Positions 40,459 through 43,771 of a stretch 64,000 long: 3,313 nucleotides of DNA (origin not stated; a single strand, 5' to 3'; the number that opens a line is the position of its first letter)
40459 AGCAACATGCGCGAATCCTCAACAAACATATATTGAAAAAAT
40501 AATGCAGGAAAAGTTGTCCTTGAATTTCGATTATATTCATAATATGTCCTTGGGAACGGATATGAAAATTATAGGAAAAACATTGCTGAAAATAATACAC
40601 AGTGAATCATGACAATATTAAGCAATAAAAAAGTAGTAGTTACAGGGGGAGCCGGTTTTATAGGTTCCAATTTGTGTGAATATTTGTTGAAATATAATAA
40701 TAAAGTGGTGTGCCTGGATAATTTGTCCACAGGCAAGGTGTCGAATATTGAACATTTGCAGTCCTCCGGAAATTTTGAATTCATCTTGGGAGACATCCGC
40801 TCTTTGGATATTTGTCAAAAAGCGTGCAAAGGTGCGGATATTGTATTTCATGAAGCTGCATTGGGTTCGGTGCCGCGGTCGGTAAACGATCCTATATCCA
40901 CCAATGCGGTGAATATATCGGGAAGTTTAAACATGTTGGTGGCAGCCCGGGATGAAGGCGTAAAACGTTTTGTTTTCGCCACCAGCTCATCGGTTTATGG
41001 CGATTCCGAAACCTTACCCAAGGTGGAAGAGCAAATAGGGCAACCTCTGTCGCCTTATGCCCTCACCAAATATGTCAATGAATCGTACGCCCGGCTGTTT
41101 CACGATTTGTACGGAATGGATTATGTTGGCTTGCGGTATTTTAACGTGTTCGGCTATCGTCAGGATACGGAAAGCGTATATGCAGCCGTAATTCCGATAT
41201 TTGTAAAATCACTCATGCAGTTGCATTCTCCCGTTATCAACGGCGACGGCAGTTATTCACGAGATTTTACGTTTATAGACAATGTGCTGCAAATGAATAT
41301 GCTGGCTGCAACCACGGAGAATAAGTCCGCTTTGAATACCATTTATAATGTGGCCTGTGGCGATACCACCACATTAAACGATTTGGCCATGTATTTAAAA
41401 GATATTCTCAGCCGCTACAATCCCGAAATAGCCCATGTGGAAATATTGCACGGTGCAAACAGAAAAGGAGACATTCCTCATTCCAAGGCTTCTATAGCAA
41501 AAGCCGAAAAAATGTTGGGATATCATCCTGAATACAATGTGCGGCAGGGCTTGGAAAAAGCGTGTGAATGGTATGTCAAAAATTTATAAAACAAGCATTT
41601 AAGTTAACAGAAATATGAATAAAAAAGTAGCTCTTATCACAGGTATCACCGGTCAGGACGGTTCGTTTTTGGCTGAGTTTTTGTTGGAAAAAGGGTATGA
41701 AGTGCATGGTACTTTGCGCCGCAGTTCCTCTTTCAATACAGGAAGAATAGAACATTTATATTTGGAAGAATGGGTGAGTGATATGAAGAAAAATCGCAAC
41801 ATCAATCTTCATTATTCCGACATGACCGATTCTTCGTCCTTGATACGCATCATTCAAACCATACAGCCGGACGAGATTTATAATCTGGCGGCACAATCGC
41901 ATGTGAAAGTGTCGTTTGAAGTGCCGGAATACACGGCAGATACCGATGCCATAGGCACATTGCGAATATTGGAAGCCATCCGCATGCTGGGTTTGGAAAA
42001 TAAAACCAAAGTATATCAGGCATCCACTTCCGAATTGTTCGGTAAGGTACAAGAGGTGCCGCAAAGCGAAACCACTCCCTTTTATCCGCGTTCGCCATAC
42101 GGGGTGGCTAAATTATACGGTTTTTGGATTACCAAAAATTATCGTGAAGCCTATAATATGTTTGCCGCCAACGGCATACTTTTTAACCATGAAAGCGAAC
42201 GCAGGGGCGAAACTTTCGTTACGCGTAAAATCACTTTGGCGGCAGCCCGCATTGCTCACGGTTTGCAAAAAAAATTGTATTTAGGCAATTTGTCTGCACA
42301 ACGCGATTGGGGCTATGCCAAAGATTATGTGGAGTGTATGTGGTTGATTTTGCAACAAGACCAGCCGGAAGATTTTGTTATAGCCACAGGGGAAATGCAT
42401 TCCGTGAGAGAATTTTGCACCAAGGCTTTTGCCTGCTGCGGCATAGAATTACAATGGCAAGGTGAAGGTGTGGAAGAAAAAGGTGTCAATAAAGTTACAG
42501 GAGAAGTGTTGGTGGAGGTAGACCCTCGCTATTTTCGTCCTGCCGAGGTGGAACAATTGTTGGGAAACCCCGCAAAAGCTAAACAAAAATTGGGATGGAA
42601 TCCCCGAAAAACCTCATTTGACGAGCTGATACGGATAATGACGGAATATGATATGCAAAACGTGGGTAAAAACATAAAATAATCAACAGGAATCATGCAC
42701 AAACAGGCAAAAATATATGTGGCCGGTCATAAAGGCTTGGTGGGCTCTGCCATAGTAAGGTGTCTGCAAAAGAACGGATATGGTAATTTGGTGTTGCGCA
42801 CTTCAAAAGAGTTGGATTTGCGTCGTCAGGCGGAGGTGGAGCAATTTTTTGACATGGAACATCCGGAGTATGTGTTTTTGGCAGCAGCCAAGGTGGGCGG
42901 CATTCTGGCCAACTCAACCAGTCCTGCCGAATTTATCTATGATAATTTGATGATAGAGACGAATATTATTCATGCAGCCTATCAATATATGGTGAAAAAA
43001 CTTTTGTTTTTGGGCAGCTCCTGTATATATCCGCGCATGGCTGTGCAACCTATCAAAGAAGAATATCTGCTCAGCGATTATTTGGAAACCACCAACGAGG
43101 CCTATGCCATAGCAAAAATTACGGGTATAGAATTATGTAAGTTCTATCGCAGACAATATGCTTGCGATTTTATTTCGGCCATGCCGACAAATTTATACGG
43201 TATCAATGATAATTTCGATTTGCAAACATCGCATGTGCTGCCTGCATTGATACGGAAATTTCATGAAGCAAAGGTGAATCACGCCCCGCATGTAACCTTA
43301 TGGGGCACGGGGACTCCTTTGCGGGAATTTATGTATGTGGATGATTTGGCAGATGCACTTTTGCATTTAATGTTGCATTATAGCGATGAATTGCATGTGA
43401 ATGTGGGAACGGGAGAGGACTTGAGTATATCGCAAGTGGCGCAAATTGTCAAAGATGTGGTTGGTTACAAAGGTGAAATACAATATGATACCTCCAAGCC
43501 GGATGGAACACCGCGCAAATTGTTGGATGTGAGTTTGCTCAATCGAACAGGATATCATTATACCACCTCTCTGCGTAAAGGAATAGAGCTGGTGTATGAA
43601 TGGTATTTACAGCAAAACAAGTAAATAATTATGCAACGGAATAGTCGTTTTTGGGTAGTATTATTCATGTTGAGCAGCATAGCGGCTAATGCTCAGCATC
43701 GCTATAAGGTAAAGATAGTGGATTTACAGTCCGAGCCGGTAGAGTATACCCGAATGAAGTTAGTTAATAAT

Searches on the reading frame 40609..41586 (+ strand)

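Call 77: search_protein_families(library=pfam, proteins=[window:40609-41586:+], max_evalue=0.001)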
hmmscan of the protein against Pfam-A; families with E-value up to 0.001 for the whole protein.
window:40609-41586:+ (326 aa): 9 families
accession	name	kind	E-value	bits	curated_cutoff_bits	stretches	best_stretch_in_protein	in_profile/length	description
PF01370.27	Epimerase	-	2.8e-56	191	20.9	1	9-249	1-240/240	NAD dependent epimerase/dehydratase family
PF16363.11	GDP_Man_Dehyd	-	3.7e-51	175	27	1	11-317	2-331/332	GDP-mannose 4,6 dehydratase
PF01073.25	3Beta_HSD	-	8.9e-24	84.4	22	1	10-236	1-231/280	3-beta hydroxysteroid dehydrogenase/isomerase family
PF02719.21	Polysacc_synt_2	-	9.6e-21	74.7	20.2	1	9-287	1-266/293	Polysaccharide biosynthesis protein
PF13460.12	NAD_binding_10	-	1.3e-09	38.7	27.2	1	13-162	1-132/184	NAD(P)H-binding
PF05368.20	NmrA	-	5.5e-09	36.5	27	1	6-126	2-107/298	NmrA-like family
PF07993.18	NAD_binding_4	-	3.4e-07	30.1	20.1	1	11-226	1-254/258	Male sterility protein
PF04321.23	RmlD_sub_bind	-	8.8e-07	28.7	27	1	8-163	2-138/287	RmlD substrate binding domain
PF00106.31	adh_short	-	8.7e-06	25.8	26.6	1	7-76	1-71/195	short chain dehydrogenase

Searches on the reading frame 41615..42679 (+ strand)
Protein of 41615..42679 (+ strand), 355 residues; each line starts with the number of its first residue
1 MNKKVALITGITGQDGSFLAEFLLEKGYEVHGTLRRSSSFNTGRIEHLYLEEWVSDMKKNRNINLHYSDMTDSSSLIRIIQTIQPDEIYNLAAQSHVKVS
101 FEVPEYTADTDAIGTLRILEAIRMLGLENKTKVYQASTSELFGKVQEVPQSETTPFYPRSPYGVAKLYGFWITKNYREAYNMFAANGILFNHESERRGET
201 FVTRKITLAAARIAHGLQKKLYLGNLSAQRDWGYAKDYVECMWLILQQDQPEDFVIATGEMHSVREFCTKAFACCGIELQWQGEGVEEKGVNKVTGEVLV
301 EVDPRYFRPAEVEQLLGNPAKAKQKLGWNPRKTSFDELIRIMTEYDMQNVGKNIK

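Call 77: search_protein_families(library=pfam, proteins=[window:41615-42679:+], max_evalue=0.001)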
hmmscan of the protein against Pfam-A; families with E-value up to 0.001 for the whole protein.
window:41615-42679:+ (355 aa): 4 families
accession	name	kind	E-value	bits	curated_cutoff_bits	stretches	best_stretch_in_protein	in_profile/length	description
PF16363.11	GDP_Man_Dehyd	-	2.4e-154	514.2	27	1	7-342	1-332/332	GDP-mannose 4,6 dehydratase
PF01370.27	Epimerase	-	7.2e-76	255.2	20.9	1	6-257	1-240/240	NAD dependent epimerase/dehydratase family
PF04321.23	RmlD_sub_bind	-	2.2e-08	33.9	27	1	7-183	4-146/287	RmlD substrate binding domain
PF02719.21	Polysacc_synt_2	-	2.3e-05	24.2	20.2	1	7-127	2-120/293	Polysaccharide biosynthesis protein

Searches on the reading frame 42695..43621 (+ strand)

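Call 78: search_protein_families(library=pfam, proteins=[window:42695-43621:+], max_evalue=0.001)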
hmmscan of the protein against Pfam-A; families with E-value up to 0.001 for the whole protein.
window:42695-43621:+ (309 aa): 3 families
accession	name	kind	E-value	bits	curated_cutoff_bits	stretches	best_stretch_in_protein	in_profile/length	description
PF01370.27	Epimerase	-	7.4e-61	206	20.9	1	7-238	1-240/240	NAD dependent epimerase/dehydratase family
PF16363.11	GDP_Man_Dehyd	-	6e-15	56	27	1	39-261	58-271/332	GDP-mannose 4,6 dehydratase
PF04321.23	RmlD_sub_bind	-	1.2e-05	24.9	27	1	6-65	2-60/287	RmlD substrate binding domain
